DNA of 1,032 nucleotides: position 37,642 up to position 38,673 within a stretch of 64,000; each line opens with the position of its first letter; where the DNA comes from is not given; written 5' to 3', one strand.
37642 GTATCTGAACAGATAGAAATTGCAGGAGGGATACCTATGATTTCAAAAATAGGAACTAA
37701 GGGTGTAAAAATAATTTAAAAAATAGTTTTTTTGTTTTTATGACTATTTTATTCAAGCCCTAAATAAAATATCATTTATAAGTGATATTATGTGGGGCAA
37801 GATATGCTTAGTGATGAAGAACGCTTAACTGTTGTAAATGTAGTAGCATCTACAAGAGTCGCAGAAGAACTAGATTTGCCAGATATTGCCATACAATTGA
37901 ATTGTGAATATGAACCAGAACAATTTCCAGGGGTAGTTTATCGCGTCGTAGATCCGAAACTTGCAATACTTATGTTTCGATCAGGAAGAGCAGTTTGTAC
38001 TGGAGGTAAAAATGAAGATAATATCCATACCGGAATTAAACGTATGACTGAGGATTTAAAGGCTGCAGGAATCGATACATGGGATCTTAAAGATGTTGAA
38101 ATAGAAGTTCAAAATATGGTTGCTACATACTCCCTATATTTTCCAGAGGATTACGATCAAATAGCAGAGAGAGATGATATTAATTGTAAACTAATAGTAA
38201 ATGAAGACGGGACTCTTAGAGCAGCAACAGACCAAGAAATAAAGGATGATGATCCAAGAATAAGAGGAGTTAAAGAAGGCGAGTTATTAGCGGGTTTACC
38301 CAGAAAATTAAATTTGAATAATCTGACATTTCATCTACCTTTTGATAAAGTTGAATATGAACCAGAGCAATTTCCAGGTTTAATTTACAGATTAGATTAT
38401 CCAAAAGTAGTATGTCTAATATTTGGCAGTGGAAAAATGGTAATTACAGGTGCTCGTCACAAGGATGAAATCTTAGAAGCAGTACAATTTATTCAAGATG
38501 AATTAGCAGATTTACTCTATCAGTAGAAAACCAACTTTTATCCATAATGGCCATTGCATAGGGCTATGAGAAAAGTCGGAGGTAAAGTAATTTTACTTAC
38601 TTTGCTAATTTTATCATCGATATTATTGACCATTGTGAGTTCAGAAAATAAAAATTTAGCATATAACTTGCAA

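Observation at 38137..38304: TBP carries a ~55-aa insertion in the second repeat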

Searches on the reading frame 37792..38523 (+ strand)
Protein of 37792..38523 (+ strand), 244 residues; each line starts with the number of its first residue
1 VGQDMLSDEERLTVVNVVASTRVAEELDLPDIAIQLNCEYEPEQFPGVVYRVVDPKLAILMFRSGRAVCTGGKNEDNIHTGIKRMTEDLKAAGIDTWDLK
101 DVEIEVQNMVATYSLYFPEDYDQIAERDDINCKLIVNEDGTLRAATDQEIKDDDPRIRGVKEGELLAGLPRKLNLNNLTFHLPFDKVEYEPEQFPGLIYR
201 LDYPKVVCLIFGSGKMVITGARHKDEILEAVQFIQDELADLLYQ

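Call 3: search_protein_families(library=pfam, proteins=[window:37792-38523:+], max_evalue=0.01)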
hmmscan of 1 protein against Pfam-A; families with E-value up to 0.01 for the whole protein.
window:37792-38523:+ (244 aa): 2 families
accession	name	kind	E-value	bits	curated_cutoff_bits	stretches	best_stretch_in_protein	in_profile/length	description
PF00352.27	TBP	-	3.9e-53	177.7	22.9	2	12-90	2-83/85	Transcription factor TFIID (or TATA-binding protein, TBP)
PF04792.17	LcrV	-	0.0028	17.4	25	1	33-102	43-118/323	V antigen (LcrV) protein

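Call 4: search_solved_structures(query=window:37792-38523:+, show_alignments=2)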
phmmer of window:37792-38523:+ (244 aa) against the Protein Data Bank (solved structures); distinct sequences matched with E-value up to 0.001: 35.
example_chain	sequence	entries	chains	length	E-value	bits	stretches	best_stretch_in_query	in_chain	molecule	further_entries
2z8u_A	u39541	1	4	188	6.1e-45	156.9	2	9-125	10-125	TATA-box-binding protein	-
1mp9_A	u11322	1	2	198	2e-36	129.1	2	175-241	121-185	TATA-binding protein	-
1pcz_A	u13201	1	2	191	4.9e-35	124.5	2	11-94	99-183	TATA-BINDING PROTEIN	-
1ais_A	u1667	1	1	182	1.4e-34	123.1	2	11-89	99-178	PROTEIN (TATA-BINDING PROTEIN)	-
1d3u_A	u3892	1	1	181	1.4e-34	123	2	11-89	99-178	TATA-BINDING PROTEIN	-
1vtl_E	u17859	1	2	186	2.1e-28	102.8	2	13-122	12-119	TATA BINDING PROTEIN (TBP)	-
1vto_A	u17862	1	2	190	2.2e-28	102.7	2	13-122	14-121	TATA BINDING PROTEIN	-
1qn3_A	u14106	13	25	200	2.7e-28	102.4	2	13-122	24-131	TRANSCRIPTION INITIATION FACTOR TFIID-1 | TATA-BOX-BINDING PROTEIN | PROTEIN (TATA BINDING PROTEIN (TBP))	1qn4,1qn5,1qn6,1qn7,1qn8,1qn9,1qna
9ow7_B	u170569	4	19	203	2.9e-28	102.4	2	13-122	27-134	TATA-box-binding protein 1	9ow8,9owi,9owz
6ueo_A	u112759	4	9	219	4e-28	101.9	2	13-122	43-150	TATA-box-binding protein 1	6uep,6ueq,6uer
6njq_B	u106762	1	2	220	4e-28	101.9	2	13-122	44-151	TATA-box-binding protein 1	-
1cdw_A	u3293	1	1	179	1.5e-27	100.1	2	15-119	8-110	PROTEIN (TATA BINDING PROTEIN (TBP))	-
1ngm_A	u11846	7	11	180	3.6e-27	98.8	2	184-239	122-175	Transcription initiation factor TFIID | PROTEIN (TATA BINDING PROTEIN (TBP)) | TATA-BOX-BINDING PROTEIN, TBP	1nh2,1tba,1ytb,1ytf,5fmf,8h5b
4v1n_O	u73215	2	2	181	3.6e-27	98.8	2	184-239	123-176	TATA-BOX-BINDING PROTEIN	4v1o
1tbp_A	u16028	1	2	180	3.6e-27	98.8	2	184-239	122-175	TATA-BINDING PROTEIN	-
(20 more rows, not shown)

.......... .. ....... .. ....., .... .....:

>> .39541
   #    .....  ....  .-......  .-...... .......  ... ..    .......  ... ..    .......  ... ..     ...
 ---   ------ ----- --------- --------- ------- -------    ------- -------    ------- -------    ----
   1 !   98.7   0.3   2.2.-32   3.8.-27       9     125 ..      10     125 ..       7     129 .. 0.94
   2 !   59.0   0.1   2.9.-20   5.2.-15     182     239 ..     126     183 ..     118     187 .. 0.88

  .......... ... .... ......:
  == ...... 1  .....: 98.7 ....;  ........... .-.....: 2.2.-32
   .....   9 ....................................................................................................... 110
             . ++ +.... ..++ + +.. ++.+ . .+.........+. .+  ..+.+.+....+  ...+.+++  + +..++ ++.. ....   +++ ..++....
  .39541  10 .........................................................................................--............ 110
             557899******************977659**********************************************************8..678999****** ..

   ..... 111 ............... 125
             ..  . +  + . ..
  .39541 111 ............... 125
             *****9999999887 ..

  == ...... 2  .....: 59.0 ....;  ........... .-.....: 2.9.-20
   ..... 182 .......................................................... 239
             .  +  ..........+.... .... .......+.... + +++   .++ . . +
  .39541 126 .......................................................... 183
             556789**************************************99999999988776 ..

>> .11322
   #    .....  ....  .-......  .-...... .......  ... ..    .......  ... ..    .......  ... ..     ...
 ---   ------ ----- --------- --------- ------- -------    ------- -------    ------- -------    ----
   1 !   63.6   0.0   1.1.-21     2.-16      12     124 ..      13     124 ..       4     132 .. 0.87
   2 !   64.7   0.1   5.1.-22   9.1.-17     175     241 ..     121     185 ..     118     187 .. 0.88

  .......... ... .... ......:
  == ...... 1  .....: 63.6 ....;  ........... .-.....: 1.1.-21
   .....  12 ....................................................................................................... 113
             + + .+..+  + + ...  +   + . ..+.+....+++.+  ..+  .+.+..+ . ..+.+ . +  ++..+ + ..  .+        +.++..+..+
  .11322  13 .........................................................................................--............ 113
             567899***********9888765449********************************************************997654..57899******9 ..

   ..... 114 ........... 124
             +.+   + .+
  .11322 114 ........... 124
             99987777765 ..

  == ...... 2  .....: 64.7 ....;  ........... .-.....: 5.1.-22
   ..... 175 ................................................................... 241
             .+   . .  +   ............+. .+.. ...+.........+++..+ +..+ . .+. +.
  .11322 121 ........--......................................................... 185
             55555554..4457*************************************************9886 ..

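Call 6: find_homologous_proteins(query=window:37792-38523:+)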
Query window:37792-38523:+ (244 aa): 7990 proteins with E <= 0.001 among 8000 candidates; the best 120 are listed.
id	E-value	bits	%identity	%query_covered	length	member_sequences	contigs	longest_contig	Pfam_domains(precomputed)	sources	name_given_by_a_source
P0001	3.3e-155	533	99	98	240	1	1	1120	PF00352.28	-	-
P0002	1.4e-154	531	99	98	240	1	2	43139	PF00352.28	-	-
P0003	4.9e-154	529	99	98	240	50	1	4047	PF00352.28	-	-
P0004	9.0e-135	466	87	99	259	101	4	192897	PF00352.28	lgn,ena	-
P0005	2.6e-133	461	86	99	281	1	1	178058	PF00352.28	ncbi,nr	ncbi:MAG: hypothetical protein CMB15_04295 [Euryarchaeota archaeon]|nr:hypothetical protein [Euryarc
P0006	3.7e-133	461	85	99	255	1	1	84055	PF00352.28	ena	-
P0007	7.3e-133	460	85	99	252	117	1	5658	PF00352.28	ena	-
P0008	7.4e-133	460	85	99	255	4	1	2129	PF00352.28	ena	-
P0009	2.1e-132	458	86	98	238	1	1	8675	PF00352.28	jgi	jgi:transcription initiation factor TFIID TATA-box-binding protein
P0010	2.6e-132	458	85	99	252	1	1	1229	PF00352.28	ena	-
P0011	3.1e-132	458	86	98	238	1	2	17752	PF00352.28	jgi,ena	-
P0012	3.2e-132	457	86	98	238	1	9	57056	PF00352.28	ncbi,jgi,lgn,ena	jgi:transcription initiation factor TFIID TATA-box-binding protein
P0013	5.9e-132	457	86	98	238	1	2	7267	PF00352.28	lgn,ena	-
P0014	6.6e-132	456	86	98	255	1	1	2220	PF00352.28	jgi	-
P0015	7.1e-132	456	86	98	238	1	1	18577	PF00352.28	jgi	jgi:transcription initiation factor TFIID TATA-box-binding protein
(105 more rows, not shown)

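Call 14: search_protein_representatives(protein=window:37792-38523:+)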
Query: 244 residues. Proteins with E-value up to 0.001 (for the whole library): 4726; up to 1e-10: 1577; up to 1e-30: 65. The best 150 are listed.
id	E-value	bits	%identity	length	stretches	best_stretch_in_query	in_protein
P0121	1.3e-119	414.5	82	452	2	101-242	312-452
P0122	1.3e-118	411.3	82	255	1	7-243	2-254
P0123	2.2e-92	325.4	99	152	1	5-154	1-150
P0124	4.3e-68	245.9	89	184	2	163-232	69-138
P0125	7.1e-61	222.2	86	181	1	5-122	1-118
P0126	1.6e-58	214.5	87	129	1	5-119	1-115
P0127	3.4e-56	206.9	84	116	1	128-243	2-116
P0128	5.0e-53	196.6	87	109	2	39-120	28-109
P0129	1.3e-52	195.2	51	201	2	164-243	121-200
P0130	6.8e-52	192.8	80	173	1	134-242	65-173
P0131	3.3e-51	190.6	56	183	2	12-118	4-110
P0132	4.2e-51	190.2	89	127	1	15-113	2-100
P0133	3.3e-50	187.3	39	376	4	13-122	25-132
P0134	9.2e-49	182.6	88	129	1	147-242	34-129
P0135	1.2e-47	178.9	85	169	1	147-242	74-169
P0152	3.2e-37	144.8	48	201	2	13-122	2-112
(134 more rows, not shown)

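Call 22: search_protein_families(library=pfam, proteins=[P0121], max_evalue=0.1)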
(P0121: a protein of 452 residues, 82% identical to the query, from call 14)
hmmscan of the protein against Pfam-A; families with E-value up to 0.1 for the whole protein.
P0121 (452 aa): 2 families
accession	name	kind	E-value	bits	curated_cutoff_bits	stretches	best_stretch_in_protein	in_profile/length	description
PF00352.27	TBP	-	8.7e-50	166.9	22.9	2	8-82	2-79/85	Transcription factor TFIID (or TATA-binding protein, TBP)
PF11858.14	DUF3378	-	0.005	17.4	27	0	403-433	26-56/76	Domain of unknown function (DUF3378)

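Call 67: find_encoding_contigs(protein=P0129, flank=8000, max_places=4)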
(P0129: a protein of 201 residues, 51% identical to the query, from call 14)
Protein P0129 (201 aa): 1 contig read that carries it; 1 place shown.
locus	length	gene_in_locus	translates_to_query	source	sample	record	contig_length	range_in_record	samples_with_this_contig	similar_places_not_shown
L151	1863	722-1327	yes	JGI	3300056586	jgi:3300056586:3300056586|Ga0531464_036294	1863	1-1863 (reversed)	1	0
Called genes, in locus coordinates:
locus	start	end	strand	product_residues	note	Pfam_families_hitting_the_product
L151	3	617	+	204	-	?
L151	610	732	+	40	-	-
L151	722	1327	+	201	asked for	PF00352:TBP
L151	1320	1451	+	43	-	-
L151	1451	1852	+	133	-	-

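Call 68: find_related_loci(query=P0129, collection=viral_contigs, flank=8000)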
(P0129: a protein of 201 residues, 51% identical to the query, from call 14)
Query P0129 (201 aa) in viral_contigs; peptide patterns used: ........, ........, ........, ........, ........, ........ (x = any residue, [..] = any of these).
9 stretches matched a pattern, but none encodes a relative of the query by tblastn (E <= 1e-3).

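Call 74: find_encoding_contigs(protein=P0152, flank=10000, max_places=5)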
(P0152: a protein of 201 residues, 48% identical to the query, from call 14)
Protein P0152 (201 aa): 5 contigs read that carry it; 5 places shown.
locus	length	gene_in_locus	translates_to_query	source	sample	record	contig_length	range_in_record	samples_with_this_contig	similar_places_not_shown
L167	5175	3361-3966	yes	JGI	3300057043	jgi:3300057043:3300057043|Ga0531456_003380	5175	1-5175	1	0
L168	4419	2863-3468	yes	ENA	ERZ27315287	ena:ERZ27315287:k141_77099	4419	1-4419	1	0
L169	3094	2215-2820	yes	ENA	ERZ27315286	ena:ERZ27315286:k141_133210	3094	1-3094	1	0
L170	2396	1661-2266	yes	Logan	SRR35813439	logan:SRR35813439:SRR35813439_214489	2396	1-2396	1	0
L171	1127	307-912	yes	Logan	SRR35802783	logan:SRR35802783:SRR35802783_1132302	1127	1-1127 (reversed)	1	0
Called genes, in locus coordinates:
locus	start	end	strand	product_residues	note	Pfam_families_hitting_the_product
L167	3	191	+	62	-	?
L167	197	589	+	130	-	-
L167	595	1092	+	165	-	-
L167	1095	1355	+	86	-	-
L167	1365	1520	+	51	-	-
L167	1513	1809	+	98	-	-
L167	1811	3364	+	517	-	-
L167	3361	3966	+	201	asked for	PF00352:TBP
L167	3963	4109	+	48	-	-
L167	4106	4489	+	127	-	-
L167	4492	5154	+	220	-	-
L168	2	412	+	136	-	?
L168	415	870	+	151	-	-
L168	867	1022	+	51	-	-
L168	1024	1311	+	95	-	-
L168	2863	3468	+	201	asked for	PF00352:TBP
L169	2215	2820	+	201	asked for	PF00352:TBP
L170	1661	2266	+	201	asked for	PF00352:TBP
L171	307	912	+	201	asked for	PF00352:TBP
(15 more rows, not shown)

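Call 77: search_protein_families(library=phrogs, proteins=[L167:1811-3361:+, L167:4492-5151:+, L167:595-1089:+, L167:197-586:+, L167:4106-4486:+, L151:3-614:+, L151:1451-1849:+, P0152, P0129], max_evalue=0.001)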
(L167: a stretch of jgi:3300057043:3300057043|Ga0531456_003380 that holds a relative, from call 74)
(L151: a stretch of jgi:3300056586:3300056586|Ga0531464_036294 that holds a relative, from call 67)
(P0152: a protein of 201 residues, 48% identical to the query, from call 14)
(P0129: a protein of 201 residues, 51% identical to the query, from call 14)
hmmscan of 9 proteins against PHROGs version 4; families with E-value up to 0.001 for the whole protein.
L167:1811-3361:+ (517 aa): 0 families

L167:4492-5151:+ (220 aa): 0 families

L167:595-1089:+ (165 aa): 0 families

L167:197-586:+ (130 aa): 0 families

L167:4106-4486:+ (127 aa): 0 families

L151:3-614:+ (204 aa): 1 family
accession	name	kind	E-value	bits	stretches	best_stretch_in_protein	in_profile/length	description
phrog_114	-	DNA, RNA and nucleotide metabolism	1e-30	107.9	1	7-202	325-512/634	ATP-dependent DNA ligase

L151:1451-1849:+ (133 aa): 0 families

P0152 (201 aa): 0 families

P0129 (201 aa): 0 families

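Call 78: search_protein_families(library=pfam, proteins=[L167:1811-3361:+, L167:4492-5151:+, L167:595-1089:+, L167:197-586:+, L167:4106-4486:+, L167:1513-1806:+, L167:1095-1352:+, L151:1451-1849:+], max_evalue=0.01)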
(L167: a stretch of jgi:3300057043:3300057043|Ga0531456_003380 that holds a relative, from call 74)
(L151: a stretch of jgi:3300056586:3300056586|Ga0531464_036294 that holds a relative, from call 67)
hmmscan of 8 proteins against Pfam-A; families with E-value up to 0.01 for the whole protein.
L167:1811-3361:+ (517 aa): 0 families

L167:4492-5151:+ (220 aa): 0 families

L167:595-1089:+ (165 aa): 0 families

L167:197-586:+ (130 aa): 0 families

L167:4106-4486:+ (127 aa): 0 families

L167:1513-1806:+ (98 aa): 0 families

L167:1095-1352:+ (86 aa): 0 families

L151:1451-1849:+ (133 aa): 0 families

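Call 79: find_related_loci(query=P0152, collection=viral_contigs, flank=10000)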
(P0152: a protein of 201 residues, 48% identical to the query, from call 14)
Query P0152 (201 aa) in viral_contigs; peptide patterns used: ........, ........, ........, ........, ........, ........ (x = any residue, [..] = any of these).
13 stretches matched a pattern, but none encodes a relative of the query by tblastn (E <= 1e-3).

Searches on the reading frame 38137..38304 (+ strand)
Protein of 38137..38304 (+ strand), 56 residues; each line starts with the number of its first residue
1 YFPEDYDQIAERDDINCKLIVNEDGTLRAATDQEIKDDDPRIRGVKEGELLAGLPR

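Call 52: search_protein_families(library=pfam, proteins=[window:38137-38304:+], max_evalue=10)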
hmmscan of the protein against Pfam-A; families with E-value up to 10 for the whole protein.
seq(56 aa): 0 families

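Call 53: search_solved_structures(query=window:38137-38304:+, max_evalue=10)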
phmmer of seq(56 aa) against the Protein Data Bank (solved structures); distinct sequences matched with E-value up to 10: 0.
